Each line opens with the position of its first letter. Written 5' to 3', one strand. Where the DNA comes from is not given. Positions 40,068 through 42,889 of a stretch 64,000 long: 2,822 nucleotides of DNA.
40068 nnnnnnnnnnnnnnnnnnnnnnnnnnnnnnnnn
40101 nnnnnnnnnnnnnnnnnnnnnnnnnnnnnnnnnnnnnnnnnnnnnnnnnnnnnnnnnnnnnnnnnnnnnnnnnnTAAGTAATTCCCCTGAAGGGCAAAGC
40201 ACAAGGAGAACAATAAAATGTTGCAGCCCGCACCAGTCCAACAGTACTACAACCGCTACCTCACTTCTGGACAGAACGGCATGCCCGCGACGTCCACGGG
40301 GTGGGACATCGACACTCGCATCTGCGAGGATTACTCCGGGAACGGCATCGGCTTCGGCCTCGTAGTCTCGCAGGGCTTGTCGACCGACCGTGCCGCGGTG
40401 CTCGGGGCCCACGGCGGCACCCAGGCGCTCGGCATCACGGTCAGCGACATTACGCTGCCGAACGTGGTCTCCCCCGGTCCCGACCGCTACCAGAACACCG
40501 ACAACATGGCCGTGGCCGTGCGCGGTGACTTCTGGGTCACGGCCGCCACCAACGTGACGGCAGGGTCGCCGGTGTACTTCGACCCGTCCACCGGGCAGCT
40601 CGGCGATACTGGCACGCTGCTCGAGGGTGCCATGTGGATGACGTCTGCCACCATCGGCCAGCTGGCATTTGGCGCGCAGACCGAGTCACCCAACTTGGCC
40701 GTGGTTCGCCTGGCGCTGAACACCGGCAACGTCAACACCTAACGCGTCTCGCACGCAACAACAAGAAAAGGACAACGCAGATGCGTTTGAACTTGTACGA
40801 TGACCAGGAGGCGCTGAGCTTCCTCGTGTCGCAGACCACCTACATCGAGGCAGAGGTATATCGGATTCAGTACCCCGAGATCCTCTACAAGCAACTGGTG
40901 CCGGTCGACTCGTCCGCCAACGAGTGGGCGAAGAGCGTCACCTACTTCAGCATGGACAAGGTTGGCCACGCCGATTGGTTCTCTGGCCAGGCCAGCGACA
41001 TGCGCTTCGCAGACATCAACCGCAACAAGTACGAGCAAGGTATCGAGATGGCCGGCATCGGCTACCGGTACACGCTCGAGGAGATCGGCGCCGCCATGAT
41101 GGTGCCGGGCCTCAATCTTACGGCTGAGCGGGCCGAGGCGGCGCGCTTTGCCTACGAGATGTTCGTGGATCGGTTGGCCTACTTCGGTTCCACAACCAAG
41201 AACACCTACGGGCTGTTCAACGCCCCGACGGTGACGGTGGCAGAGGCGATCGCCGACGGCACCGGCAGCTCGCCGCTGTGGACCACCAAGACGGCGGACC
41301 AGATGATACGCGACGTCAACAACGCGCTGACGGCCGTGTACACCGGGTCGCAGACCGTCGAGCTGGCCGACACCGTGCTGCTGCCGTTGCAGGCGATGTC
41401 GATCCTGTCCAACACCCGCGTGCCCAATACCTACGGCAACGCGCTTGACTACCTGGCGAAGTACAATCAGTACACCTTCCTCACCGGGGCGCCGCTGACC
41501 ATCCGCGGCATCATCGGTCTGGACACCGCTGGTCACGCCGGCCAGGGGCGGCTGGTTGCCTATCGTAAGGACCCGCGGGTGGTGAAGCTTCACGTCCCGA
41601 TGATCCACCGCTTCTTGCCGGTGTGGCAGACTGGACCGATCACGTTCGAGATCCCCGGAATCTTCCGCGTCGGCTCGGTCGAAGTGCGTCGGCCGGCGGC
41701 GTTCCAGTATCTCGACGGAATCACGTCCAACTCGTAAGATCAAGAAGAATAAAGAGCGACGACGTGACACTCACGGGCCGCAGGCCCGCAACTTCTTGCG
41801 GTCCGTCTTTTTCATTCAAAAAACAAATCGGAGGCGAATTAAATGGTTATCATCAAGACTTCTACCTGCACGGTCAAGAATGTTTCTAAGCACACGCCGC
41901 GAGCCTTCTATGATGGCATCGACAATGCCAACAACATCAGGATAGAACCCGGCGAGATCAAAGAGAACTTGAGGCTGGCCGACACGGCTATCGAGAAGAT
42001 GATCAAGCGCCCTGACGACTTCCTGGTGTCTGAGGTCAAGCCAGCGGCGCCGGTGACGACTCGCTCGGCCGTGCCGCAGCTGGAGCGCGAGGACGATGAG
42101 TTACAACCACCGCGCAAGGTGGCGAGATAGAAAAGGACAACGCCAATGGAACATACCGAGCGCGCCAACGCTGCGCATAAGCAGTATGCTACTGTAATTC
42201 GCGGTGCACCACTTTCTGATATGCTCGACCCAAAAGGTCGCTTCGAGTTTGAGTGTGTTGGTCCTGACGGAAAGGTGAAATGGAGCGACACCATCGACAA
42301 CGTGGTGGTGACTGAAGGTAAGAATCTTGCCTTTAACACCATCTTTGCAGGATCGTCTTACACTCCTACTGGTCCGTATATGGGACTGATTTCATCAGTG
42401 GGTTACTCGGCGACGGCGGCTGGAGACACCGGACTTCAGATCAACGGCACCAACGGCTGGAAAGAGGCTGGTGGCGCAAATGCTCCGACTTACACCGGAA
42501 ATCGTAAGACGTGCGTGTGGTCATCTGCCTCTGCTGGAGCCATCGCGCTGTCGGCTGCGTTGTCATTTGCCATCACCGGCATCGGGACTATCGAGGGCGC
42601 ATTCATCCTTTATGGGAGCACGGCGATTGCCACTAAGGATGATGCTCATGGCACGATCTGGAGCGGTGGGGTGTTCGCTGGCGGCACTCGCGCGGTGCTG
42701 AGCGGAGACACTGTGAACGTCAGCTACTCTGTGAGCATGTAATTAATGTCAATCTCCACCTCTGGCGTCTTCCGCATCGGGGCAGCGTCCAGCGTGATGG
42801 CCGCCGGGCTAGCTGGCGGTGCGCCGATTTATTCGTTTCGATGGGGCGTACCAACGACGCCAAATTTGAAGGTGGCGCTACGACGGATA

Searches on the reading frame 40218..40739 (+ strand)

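Call 33: search_protein_families(library=pfam, proteins=[window:40218-40739:+], max_evalue=0.01)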
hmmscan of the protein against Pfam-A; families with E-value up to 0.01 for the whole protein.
window:40218-40739:+ (174 aa): 3 families
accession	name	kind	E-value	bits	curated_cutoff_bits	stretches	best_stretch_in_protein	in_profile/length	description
PF22758.2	Phage_cement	-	1.5e-24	87.2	27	1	7-150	1-141/146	Structural cement protein (E217 gp24/Pam3 gp6)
PF23982.2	XM1_gp53_minor_capsid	-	4.7e-13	49.7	27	1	8-154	2-128/154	XM1 gp53 minor capsid protein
PF09956.15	Phage_cement_2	-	0.0057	17.5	24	1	95-144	40-93/103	Phage cement protein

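Call 34: search_protein_families(library=phrogs, proteins=[window:40218-40739:+], max_evalue=0.001)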
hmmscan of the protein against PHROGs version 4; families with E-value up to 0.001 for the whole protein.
window:40218-40739:+ (174 aa): 2 families
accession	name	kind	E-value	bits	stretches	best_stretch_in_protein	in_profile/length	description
phrog_563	-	head and packaging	2.2e-23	83.8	1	6-150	3-158/173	virion structural protein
phrog_2122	-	head and packaging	0.00019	22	1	96-138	97-141/165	minor head protein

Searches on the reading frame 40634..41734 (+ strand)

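Call 33: search_protein_families(library=pfam, proteins=[window:40634-41734:+], max_evalue=0.01)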
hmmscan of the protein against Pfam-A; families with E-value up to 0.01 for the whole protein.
window:40634-41734:+ (367 aa): 1 family
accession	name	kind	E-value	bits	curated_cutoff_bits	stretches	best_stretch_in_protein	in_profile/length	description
PF09950.15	Major_capside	-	1.1e-76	257.9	26.8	1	111-363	1-251/251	Major capsid protein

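Call 34: search_protein_families(library=phrogs, proteins=[window:40634-41734:+], max_evalue=0.001)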
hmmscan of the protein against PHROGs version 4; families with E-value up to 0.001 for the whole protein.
window:40634-41734:+ (367 aa): 1 family
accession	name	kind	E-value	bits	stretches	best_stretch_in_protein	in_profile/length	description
phrog_264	-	head and packaging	4e-86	289.9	1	57-363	24-321/321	major head protein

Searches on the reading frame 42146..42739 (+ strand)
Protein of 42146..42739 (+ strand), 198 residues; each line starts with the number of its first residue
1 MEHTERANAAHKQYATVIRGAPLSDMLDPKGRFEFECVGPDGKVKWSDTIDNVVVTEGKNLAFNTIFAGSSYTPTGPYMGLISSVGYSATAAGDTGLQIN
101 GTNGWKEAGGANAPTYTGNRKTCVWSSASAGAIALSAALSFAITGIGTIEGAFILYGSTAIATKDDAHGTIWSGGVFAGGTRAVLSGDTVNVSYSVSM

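Call 33: search_protein_families(library=pfam, proteins=[window:42146-42739:+], max_evalue=0.01)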
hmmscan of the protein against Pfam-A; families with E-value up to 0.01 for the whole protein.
window:42146-42739:+ (198 aa): 0 families

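Call 34: search_protein_families(library=phrogs, proteins=[window:42146-42739:+], max_evalue=0.001)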
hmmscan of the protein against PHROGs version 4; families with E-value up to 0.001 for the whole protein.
window:42146-42739:+ (198 aa): 1 family
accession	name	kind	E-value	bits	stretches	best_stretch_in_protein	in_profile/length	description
phrog_8123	-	unknown function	1.3e-05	26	1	45-196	44-188/192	-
